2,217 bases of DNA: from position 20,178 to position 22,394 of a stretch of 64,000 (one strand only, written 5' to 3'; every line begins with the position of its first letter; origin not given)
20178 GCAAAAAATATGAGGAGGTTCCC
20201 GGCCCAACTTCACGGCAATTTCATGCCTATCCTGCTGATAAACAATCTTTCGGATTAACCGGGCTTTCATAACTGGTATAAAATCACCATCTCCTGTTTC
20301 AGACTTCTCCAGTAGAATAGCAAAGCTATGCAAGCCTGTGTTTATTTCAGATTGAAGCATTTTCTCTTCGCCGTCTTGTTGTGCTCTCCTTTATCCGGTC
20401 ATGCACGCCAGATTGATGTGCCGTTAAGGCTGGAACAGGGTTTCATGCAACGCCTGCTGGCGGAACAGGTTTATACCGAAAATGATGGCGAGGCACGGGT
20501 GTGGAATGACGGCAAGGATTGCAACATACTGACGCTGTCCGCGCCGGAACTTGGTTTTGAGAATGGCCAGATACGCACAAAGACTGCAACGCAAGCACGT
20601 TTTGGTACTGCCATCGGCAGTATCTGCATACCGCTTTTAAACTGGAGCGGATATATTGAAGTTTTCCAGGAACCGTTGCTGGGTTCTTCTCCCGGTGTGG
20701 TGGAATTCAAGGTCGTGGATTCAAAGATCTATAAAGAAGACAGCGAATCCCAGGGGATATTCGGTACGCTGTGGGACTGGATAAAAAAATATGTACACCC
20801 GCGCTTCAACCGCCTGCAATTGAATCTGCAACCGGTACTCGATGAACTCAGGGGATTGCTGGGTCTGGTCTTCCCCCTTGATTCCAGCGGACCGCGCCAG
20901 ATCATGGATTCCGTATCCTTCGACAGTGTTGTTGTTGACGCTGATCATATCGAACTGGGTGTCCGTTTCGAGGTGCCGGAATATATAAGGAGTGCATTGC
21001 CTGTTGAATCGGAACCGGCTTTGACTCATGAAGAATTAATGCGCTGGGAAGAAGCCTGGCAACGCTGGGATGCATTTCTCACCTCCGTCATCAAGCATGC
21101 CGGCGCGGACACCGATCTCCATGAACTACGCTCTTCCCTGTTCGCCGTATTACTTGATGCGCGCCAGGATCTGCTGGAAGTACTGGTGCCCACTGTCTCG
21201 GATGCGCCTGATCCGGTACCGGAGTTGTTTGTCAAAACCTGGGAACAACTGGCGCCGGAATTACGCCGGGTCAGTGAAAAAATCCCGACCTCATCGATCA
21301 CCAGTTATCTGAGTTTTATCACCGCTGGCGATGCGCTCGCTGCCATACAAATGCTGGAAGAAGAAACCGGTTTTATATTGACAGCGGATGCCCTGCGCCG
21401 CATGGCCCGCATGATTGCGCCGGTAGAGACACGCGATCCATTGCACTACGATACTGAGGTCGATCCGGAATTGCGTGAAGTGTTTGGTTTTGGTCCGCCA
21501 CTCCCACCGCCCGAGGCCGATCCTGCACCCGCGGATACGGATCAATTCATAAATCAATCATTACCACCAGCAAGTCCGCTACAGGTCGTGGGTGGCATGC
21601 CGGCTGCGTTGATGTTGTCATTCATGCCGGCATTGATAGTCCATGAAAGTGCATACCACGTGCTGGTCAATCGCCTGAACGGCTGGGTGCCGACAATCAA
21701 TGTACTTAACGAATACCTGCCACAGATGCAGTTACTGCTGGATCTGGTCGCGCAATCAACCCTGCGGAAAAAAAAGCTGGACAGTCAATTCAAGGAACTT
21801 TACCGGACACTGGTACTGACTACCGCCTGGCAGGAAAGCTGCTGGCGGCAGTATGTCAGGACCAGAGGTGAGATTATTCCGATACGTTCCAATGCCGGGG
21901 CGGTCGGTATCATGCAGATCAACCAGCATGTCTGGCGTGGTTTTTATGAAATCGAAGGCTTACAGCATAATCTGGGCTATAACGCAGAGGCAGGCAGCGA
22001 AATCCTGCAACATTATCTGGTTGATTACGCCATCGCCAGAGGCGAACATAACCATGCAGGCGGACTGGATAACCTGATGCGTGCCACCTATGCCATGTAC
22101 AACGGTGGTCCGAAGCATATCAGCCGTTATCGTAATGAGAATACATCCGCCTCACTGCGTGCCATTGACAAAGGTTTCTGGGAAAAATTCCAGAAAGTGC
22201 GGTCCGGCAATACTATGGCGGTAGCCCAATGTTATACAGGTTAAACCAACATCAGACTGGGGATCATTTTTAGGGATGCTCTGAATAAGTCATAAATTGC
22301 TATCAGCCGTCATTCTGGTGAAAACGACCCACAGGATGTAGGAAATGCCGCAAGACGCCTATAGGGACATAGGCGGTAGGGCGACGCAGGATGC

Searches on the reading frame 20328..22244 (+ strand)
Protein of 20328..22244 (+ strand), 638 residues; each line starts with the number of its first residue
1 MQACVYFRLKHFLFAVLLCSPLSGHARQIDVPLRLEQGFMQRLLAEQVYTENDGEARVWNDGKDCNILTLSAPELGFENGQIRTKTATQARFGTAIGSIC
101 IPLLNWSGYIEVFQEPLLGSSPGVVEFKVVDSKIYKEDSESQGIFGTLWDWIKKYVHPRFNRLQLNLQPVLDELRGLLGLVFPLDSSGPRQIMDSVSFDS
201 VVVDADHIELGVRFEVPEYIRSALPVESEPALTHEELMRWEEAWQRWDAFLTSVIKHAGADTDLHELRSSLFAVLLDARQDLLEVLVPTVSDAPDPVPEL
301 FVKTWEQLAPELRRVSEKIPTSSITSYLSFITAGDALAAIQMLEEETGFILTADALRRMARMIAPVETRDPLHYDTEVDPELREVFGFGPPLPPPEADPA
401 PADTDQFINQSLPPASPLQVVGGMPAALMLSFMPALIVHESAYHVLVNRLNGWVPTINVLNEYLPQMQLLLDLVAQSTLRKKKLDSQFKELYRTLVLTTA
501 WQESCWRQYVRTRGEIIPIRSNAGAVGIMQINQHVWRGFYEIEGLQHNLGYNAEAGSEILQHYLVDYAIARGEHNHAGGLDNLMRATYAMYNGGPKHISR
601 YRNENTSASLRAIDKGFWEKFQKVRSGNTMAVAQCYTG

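Call 67: search_protein_families(library=pfam, proteins=[window:20328-22244:+], max_evalue=0.00001)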
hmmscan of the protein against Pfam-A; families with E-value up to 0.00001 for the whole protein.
window:20328-22244:+ (638 aa): 1 family
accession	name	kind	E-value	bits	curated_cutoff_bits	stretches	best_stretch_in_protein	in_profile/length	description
PF01464.25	SLT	-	6.2e-06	26.2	21.3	0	490-608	11-111/117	Transglycosylase SLT domain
